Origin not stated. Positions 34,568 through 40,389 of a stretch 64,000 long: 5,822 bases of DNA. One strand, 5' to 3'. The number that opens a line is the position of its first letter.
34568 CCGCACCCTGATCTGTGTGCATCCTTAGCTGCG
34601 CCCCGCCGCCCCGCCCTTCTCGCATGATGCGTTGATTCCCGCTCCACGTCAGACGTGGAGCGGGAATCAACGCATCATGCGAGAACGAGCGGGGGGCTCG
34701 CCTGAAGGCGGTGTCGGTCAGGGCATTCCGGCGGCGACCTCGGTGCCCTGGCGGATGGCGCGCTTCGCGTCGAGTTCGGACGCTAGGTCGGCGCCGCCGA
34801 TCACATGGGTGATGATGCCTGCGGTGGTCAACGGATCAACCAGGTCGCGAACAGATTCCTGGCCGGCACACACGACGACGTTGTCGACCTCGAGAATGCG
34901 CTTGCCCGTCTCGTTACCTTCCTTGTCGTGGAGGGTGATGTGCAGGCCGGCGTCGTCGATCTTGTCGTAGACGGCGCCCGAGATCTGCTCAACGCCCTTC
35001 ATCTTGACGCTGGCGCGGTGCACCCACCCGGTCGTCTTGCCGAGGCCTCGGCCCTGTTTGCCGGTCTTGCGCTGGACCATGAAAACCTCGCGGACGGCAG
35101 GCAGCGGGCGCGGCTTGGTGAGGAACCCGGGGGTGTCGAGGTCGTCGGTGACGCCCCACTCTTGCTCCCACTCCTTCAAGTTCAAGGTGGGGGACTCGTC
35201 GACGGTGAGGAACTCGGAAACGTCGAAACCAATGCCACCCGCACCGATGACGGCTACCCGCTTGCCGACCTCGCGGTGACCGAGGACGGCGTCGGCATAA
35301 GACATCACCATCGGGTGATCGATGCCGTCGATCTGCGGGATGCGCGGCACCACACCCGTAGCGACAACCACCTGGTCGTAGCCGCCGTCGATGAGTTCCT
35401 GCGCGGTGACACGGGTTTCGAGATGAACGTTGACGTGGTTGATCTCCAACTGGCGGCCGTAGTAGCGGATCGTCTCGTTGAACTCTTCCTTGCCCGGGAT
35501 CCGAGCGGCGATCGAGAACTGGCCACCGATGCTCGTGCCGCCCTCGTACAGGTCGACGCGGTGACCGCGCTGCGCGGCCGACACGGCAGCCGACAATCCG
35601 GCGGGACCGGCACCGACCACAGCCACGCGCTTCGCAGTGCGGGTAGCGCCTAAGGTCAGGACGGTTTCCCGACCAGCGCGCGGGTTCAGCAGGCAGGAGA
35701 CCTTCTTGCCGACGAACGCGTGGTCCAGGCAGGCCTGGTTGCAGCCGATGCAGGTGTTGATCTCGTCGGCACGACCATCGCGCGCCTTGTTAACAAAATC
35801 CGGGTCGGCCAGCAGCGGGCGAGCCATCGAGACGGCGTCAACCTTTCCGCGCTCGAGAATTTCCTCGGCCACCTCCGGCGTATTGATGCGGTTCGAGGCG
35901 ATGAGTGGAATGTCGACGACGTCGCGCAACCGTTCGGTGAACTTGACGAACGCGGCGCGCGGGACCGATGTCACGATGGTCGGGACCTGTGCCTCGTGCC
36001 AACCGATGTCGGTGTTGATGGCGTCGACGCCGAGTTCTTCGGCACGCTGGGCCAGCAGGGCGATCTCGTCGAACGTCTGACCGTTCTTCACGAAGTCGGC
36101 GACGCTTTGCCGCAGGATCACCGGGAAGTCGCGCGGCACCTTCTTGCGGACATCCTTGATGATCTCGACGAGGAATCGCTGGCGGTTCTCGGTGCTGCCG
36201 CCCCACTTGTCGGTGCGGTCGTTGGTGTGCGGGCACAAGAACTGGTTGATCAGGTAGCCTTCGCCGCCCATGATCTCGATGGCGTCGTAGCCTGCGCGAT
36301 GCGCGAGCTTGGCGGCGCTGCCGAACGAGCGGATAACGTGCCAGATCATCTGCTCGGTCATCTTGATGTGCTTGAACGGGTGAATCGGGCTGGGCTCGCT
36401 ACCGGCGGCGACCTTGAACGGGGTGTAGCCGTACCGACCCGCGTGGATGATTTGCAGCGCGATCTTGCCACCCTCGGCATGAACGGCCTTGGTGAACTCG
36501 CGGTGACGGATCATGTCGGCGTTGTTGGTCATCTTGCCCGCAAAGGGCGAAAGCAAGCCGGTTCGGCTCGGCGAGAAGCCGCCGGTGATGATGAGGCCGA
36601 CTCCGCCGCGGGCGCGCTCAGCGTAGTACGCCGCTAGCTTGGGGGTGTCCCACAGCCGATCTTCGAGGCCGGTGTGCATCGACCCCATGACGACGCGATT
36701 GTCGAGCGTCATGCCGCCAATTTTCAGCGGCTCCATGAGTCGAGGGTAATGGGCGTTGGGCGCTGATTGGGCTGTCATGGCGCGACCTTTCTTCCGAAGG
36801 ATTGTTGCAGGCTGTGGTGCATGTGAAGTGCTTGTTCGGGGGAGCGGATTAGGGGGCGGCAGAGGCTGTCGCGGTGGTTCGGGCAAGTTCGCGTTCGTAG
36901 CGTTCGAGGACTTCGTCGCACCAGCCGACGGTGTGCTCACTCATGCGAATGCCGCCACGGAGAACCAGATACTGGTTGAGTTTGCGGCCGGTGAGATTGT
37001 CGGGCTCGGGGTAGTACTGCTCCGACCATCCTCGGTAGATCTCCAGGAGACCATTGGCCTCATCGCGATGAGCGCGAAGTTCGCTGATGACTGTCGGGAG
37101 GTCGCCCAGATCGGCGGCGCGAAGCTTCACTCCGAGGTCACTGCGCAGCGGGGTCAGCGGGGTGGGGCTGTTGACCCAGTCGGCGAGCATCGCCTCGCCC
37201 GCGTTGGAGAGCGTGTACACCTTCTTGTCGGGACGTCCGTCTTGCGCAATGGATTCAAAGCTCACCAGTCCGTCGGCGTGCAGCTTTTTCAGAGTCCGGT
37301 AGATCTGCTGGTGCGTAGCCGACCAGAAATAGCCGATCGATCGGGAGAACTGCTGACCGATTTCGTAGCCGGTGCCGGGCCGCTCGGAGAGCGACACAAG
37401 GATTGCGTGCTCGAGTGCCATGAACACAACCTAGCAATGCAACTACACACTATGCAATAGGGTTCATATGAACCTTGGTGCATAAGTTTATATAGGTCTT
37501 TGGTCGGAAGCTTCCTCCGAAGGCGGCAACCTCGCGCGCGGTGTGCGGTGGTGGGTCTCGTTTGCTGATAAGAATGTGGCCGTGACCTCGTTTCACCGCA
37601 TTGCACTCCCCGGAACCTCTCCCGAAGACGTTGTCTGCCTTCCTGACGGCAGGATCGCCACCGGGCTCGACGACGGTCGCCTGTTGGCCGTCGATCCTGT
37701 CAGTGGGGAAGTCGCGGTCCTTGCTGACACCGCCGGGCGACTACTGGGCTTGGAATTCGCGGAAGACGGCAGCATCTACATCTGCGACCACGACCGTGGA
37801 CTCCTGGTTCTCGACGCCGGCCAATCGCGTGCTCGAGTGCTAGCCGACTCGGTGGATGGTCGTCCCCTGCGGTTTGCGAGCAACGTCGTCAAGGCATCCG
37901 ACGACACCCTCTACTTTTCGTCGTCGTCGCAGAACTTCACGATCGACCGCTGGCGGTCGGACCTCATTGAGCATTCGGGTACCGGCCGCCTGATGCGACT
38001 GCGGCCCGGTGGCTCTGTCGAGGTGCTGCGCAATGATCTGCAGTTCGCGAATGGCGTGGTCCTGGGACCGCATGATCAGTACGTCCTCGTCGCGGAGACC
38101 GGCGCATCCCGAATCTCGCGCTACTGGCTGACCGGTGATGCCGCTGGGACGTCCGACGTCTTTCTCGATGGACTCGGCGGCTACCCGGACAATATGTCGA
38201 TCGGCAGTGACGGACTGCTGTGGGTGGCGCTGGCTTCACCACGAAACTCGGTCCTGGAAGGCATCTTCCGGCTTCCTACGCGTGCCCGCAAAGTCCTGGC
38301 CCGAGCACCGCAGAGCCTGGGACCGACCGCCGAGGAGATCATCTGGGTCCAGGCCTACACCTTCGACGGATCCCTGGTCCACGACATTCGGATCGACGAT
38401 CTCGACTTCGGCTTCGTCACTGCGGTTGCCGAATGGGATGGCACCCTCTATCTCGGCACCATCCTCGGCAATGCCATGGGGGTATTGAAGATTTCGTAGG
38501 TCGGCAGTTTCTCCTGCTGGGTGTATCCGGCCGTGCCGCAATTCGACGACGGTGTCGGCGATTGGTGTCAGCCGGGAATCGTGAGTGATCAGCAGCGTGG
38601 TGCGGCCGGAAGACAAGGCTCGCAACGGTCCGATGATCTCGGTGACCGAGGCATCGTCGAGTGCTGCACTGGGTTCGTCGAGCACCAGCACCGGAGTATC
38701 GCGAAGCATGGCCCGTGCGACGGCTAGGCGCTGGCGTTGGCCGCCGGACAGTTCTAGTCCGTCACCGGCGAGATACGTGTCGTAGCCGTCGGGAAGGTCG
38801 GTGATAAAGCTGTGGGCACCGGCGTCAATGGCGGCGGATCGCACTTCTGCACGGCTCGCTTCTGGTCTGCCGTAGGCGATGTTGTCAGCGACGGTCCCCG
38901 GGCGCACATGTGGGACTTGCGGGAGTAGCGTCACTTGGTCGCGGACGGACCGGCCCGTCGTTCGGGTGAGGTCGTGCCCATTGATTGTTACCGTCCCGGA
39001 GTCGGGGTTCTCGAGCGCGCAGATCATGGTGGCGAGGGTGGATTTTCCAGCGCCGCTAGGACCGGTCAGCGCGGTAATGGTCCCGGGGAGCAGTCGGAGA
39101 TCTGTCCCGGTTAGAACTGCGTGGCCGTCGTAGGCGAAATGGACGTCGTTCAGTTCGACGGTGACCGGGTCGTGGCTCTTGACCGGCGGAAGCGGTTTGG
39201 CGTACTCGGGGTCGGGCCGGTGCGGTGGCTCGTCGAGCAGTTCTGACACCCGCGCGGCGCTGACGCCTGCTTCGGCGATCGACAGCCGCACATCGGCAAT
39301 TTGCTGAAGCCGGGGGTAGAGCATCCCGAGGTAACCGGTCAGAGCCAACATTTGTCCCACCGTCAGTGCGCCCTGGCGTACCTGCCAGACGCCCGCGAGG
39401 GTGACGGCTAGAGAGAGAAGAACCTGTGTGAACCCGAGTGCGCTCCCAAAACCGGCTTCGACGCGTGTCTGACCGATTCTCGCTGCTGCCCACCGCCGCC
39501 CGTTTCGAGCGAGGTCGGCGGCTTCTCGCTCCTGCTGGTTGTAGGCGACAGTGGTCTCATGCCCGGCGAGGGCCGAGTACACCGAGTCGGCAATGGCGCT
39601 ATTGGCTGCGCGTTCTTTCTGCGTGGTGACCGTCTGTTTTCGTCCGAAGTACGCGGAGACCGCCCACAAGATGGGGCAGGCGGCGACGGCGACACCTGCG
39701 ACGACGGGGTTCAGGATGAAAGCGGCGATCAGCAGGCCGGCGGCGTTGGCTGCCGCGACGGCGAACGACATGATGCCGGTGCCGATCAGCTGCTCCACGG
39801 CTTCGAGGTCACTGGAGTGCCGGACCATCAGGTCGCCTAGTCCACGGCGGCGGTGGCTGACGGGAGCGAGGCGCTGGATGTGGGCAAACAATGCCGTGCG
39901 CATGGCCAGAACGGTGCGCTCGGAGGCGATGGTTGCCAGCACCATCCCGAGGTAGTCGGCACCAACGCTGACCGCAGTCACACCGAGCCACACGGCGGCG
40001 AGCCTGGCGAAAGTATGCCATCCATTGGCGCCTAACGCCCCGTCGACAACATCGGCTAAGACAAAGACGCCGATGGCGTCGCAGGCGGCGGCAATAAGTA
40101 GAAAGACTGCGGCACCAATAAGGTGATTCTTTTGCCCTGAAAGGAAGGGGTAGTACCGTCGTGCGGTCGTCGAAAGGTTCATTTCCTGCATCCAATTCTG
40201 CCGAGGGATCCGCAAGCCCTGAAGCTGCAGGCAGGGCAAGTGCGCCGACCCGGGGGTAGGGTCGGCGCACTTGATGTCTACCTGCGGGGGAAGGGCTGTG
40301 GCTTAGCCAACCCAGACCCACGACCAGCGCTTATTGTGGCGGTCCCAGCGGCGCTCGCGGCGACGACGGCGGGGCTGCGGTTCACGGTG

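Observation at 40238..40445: Unannotated 42-aa Arg/Trp-rich peptide gene upstream of an ABC exporter and divergent from the nitrate cluster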

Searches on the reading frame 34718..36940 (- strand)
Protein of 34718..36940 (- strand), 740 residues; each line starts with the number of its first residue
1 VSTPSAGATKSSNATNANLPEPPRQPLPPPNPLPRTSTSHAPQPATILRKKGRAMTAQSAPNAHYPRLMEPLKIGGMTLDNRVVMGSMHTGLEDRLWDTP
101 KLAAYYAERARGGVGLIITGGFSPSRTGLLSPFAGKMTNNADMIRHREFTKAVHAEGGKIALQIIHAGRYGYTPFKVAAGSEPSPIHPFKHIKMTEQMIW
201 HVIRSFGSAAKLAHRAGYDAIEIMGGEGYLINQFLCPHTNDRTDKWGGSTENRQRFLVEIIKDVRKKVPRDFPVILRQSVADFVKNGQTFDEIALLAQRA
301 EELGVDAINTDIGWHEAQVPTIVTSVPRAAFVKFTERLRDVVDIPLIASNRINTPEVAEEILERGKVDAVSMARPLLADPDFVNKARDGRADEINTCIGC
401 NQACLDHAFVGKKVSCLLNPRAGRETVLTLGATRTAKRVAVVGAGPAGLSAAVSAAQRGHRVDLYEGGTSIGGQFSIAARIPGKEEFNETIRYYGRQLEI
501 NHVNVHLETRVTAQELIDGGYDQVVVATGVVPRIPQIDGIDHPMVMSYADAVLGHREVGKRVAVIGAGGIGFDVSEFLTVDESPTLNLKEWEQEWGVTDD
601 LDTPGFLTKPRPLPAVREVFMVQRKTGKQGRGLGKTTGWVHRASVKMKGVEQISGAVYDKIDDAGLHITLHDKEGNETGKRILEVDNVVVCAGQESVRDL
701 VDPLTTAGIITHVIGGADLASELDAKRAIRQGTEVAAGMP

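Call 5: search_protein_families(library=pfam, proteins=[window:34718-36940:-])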
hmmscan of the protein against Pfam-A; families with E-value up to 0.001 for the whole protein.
window:34718-36940:- (740 aa): 11 families
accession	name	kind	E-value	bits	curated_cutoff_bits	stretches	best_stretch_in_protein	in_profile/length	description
PF00724.26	Oxidored_FMN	-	1.7e-78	264.8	27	1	68-393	2-342/342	NADH:flavin oxidoreductase / NADH oxidase family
PF07992.20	Pyr_redox_2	-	2e-24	87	26.1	1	438-705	2-245/291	Pyridine nucleotide-disulphide oxidoreductase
PF13450.12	NAD_binding_8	-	1.4e-08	35.4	21.9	1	441-482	1-41/68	NAD(P)-binding Rossmann-like domain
PF12831.13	FAD_oxidored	-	2.7e-08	33.9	27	1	439-485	2-48/416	FAD dependent oxidoreductase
PF03486.20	HI0933_like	-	1e-06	28.8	50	1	438-478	2-42/244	HI0933-like protein Rossmann domain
PF00890.30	FAD_binding_2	-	2.3e-05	24.2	20.4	1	439-477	2-40/414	FAD binding domain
PF01134.28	GIDA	-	8.3e-05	22.2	22.1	1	439-467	2-30/391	Glucose inhibited division protein A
PF01266.30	DAO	-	8.8e-05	22.6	27.9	1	438-474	1-38/353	FAD dependent oxidoreductase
PF13738.12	Pyr_redox_3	-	0.00011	22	30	0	522-574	126-179/305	Pyridine nucleotide-disulphide oxidoreductase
PF00070.33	Pyr_redox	-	0.0003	21.7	22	0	438-519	1-71/82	Pyridine nucleotide-disulphide oxidoreductase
PF13434.12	Lys_Orn_oxgnase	-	0.00074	19.2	21.3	0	487-581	114-210/339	L-lysine 6-monooxygenase/L-ornithine 5-monooxygenase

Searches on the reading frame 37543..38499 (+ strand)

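Call 5: search_protein_families(library=pfam, proteins=[window:37543-38499:+])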
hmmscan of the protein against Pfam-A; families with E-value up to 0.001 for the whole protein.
window:37543-38499:+ (318 aa): 3 families
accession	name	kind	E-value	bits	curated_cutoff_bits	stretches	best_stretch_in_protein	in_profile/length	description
PF03088.22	Str_synth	-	7e-20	71.4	25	1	116-198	5-88/89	Strictosidine synthase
PF08450.18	SGL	-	9.2e-15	55.3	26.3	1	45-231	22-202/246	SMP-30/Gluconolactonase/LRE-like region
PF20067.5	SSL_N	-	1.9e-08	34.5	18.9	1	11-48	6-44/46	Strictosidine synthase-like, N-terminal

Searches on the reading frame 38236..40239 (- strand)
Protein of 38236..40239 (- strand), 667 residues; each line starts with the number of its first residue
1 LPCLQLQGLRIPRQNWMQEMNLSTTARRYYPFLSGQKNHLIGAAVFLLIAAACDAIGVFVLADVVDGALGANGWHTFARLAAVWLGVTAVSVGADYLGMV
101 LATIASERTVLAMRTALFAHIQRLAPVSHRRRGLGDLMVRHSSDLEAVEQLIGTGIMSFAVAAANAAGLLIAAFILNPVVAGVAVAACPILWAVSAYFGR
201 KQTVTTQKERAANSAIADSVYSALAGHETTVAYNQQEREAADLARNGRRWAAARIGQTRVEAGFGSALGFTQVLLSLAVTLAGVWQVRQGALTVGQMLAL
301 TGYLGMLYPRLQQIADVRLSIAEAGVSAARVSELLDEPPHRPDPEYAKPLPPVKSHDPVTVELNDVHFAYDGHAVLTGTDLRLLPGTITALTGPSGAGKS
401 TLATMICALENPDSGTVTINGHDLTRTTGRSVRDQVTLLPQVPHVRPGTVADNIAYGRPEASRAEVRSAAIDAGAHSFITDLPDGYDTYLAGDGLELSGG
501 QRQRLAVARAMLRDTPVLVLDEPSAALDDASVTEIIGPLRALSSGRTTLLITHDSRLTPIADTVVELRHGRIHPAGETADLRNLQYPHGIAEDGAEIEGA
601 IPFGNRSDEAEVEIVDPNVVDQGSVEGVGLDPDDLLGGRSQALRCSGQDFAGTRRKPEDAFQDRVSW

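Call 5: search_protein_families(library=pfam, proteins=[window:38236-40239:-])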
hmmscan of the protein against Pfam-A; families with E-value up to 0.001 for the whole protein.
window:38236-40239:- (667 aa): 5 families
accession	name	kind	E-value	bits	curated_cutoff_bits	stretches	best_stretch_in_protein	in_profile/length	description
PF00664.28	ABC_membrane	-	2.6e-36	126.2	28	1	42-307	3-270/274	ABC transporter transmembrane region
PF00005.33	ABC_tran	-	8.3e-31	107.9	25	1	377-524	2-136/137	ABC transporter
PF02463.25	SMC_N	-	2.8e-07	30.6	40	1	416-569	110-213/220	RecF/RecN/SMC N terminal domain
PF13304.12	AAA_21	-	4.6e-05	24.1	27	0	496-555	237-300/304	AAA domain, putative AbiEii toxin, Type IV TA system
PF13401.12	AAA_22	-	0.00059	20.6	27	0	387-460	6-65/130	AAA domain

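Call 13: search_protein_families(library=ncbifam, proteins=[window:38236-40239:-], max_evalue=1)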
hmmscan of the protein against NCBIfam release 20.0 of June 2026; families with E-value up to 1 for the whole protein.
window:38236-40239:- (667 aa): 199 families (the best 25 are shown)
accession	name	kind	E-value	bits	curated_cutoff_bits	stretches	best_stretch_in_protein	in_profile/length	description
TIGR02204.1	MsbA_rel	hypoth_equivalog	1.2e-88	298.3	780.4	1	29-581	9-561/576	ABC transporter, permease/ATP-binding protein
TIGR02203.1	MsbA_lipidA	equivalog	4.7e-84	282.9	602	1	27-581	3-555/572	lipid A export permease/ATP-binding protein MsbA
NF052233.1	CphA_assoc_ABC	equivalog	1.4e-77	261.7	880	1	45-581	191-729/766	cyanophycin metabolism-associated ABC transporter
TIGR02857.1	CydD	equivalog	1.3e-74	252.1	435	1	40-567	5-529/529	thiol reductant ABC exporter subunit CydD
TIGR02868.1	CydC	equivalog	7.1e-74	249.3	329.05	1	108-554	83-529/530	thiol reductant ABC exporter subunit CydC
TIGR00958.1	3a01208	subfamily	2.6e-71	240.9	874.6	1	27-583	150-702/711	antigen peptide transporter 2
TIGR03375.1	type_I_sec_LssB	subfamily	5e-69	233.3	693.1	1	86-578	197-685/696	type I secretion system permease/ATPase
NF045513.1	HepA_fam_ABC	equivalog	1.2e-65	222.2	725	1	77-583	94-597/610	heterocyst formation ABC transporter subunit HepA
NF008381.0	PRK11176.1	equivalog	4.7e-65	220.1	867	1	20-581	5-565/582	lipid A ABC transporter ATP-binding protein/permease MsbA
NF010178.0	PRK13657.1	equivalog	5e-64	216.7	733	1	36-583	17-558/588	glucan ABC transporter ATP-binding protein/ permease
TIGR01846.1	type_I_sec_HlyB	subfamily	9.7e-64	215.8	725.55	1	55-581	156-678/694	type I secretion system permease/ATPase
NF008055.0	PRK10789.1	equivalog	2.1e-61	208.1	845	1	38-582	16-558/590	SmdA family multidrug ABC transporter permease/ATP-binding protein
TIGR01842.1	type_I_sec_PrtD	subfamily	1.2e-58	199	510.15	1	54-581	23-540/544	type I secretion system permease/ATPase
TIGR03796.1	NHLM_micro_ABC1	equivalog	6.7e-54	183.2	853.3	1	85-583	201-700/710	NHLP family bacteriocin export ABC transporter peptidase/permease/ATPase subunit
NF008364.0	PRK11160.1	equivalog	2.2e-52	178.4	630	1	85-582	67-562/575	heme ABC transporter ATP-binding protein/permease CydC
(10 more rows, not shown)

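Call 18: find_related_loci(query=window:38239-40191:-, collection=genome_contigs, flank=4000)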
Query window:38239-40191:- (651 aa) in genome_contigs; peptide patterns used: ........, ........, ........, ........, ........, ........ (x = any residue, [..] = any of these).
600 stretches matched a pattern (row limit reached: there are more); 569 encode a relative of the query (tblastn E <= 1e-3); the best 80 are kept; 80 distinct loci.
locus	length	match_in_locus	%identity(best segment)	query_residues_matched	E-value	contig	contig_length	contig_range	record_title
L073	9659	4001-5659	58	11-567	0e+0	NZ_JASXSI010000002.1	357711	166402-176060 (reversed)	Gordonia sp. ABSL11-1 2, whole genome shotgun sequence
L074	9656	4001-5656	58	2-557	0e+0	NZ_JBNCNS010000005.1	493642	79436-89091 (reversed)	Gordonia sp. DT218 NODE_5_length_493642_cov_31.016032, whole genome shotgun sequence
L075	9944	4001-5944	52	12-649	0e+0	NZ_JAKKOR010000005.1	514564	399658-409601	Gordonia liuliyuniae strain HY366 Scaffold2_3, whole genome shotgun sequence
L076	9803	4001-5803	52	4-580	0e+0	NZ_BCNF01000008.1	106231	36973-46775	Gordonia desulfuricans NBRC 100010, whole genome shotgun sequence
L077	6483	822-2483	54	4-556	1e-178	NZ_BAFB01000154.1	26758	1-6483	Gordonia otitidis NBRC 100426, whole genome shotgun sequence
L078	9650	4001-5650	55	4-557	3e-176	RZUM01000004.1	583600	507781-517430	Gordonia sedimidis strain AMA120 NODE_4_length_583600_cov_0.833951, whole genome shotgun sequence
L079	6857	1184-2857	37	3-559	3e-94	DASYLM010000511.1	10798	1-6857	MAG TPA_asm: Pseudonocardia sp. isolate SMAG_U4348 k141_1852293, whole genome shotgun sequence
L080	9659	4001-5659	37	11-565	2e-83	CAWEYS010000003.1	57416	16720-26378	MAG: Miltoncostaeaceae bacterium isolate MFD00962.bin.2.96 genome assembly, contig: contig_105849, whole genome shotgun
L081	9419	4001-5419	35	91-565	1e-74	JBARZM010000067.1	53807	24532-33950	MAG: Rubrobacteraceae bacterium isolate MFD12172_ilm_asm_bin25 k127_111962, whole genome shotgun sequence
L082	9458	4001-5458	31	80-567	4e-71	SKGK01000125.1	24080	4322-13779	MAG: Clostridia bacterium isolate CSBr16_142R1 CSBr16-1372, whole genome shotgun sequence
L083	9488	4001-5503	33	62-565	2e-74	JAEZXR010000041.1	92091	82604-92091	MAG: Bacillota bacterium isolate OH_PFB_209 k127_1062964, whole genome shotgun sequence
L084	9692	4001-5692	35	7-565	2e-69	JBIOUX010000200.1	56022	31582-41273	MAG: Acidimicrobiia bacterium isolate MAG123 k127_4990295, whole genome shotgun sequence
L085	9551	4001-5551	31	69-585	4e-68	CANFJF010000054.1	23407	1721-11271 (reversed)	MAG: Comamonadaceae bacterium isolate Jr-16oct17-137 genome assembly, contig: Jr-16oct17-C4028, whole genome shotgun seq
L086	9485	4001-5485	32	64-565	7e-68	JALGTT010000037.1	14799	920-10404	MAG: Candidatus Hebobacteria bacterium isolate Meg22_1012_Bin_273 Meg22_1012_Bin_273_scaffold_26148, whole genome shotgu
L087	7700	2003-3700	29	2-565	4e-67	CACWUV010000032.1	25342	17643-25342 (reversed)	MAG: uncultured Clostridiales bacterium isolate RUG10934 genome assembly, contig: RUG10934_asm_32, whole genome shotgun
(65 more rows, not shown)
